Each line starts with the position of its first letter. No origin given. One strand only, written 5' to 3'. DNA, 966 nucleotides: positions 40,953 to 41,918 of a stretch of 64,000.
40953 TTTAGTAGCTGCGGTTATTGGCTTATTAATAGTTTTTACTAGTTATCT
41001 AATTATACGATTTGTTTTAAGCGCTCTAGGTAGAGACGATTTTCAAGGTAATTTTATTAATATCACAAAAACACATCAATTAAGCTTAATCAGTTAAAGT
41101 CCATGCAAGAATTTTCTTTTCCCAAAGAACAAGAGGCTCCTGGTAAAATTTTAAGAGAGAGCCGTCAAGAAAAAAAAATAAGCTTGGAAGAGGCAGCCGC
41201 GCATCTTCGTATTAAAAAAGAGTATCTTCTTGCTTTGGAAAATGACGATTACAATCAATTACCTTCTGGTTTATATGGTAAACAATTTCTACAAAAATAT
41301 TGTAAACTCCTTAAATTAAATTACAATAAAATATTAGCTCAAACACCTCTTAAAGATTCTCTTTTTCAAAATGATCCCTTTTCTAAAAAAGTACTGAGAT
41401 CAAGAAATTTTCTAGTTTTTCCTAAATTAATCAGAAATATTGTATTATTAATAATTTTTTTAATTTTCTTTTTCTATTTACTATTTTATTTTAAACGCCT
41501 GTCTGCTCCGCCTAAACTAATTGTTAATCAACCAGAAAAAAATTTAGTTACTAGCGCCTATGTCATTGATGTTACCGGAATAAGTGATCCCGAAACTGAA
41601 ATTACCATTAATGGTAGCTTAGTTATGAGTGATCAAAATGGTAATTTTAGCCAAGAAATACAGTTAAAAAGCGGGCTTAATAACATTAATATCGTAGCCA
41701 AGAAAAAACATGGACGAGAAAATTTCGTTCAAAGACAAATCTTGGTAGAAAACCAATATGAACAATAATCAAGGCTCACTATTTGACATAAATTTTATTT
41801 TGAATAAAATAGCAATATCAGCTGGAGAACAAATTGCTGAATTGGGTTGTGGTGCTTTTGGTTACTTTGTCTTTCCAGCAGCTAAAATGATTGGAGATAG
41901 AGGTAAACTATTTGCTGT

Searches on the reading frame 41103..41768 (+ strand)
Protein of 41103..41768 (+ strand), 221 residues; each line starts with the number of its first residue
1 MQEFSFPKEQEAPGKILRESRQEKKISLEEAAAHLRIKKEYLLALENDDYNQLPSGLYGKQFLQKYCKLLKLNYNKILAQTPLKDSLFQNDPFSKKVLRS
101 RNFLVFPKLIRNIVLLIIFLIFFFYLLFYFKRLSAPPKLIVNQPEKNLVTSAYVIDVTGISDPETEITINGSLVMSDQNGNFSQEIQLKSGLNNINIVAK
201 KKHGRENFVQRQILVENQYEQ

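Call 6: search_protein_families(library=pfam, proteins=[window:41103-41768:+], max_evalue=0.01)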
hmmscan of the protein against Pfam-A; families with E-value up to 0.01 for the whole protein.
window:41103-41768:+ (221 aa): 4 families
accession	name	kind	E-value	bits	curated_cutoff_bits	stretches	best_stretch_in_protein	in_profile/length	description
PF13413.12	HTH_25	-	1.4e-18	66.8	24.6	1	16-75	1-60/62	Helix-turn-helix domain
PF09136.16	Glucodextran_B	-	2.4e-12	47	27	1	137-215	1-81/83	Glucodextranase, domain B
PF12844.13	HTH_19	-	6.3e-07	29.6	30.2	1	14-80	1-61/64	Helix-turn-helix domain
PF01381.28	HTH_3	-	0.0013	19.2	23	1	17-50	1-34/55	Helix-turn-helix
